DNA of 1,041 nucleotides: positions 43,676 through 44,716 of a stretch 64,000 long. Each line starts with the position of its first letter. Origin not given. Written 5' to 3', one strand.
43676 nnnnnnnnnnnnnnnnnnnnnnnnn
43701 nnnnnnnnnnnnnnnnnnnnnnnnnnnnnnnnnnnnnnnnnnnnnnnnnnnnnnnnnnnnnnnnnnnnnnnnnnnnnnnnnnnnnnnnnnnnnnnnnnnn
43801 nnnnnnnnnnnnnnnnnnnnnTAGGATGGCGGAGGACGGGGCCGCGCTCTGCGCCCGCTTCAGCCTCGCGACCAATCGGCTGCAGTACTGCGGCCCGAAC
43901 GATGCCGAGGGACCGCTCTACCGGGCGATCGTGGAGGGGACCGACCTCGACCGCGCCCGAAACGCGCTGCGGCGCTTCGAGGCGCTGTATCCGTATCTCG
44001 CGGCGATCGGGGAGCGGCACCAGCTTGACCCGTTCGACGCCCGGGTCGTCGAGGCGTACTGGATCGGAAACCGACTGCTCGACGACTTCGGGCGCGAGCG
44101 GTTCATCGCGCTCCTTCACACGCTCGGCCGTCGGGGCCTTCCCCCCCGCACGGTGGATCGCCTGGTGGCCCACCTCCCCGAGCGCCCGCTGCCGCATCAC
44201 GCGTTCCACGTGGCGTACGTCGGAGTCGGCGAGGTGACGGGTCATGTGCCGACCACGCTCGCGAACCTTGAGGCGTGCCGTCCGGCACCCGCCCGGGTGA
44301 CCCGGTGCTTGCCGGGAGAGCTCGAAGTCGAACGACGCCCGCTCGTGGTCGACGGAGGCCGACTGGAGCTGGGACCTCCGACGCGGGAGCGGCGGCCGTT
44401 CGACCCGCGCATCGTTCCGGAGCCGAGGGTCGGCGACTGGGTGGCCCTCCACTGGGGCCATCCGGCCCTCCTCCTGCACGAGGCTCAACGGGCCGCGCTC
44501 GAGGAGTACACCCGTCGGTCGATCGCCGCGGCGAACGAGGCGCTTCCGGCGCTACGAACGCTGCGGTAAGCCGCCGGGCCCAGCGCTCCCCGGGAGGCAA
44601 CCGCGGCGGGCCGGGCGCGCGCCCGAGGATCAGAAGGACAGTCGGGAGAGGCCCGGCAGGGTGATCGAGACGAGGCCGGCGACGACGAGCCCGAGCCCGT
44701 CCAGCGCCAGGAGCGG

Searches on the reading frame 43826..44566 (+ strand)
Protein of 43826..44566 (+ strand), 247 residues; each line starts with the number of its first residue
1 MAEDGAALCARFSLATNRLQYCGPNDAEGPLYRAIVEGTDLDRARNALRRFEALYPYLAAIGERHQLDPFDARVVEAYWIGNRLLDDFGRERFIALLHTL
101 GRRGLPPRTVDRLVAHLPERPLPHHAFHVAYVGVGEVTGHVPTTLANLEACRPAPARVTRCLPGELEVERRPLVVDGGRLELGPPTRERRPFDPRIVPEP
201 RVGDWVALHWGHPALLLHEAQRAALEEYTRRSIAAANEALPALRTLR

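Call 11: search_protein_families(library=pfam, proteins=[window:43826-44566:+], max_evalue=0.01)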
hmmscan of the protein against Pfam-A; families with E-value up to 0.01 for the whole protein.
window:43826-44566:+ (247 aa): 1 family
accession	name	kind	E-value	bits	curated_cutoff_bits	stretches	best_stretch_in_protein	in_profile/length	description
PF19927.4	DUF6390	-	1.3e-43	149.7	25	1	2-240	2-241/244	Family of unknown function (DUF6390)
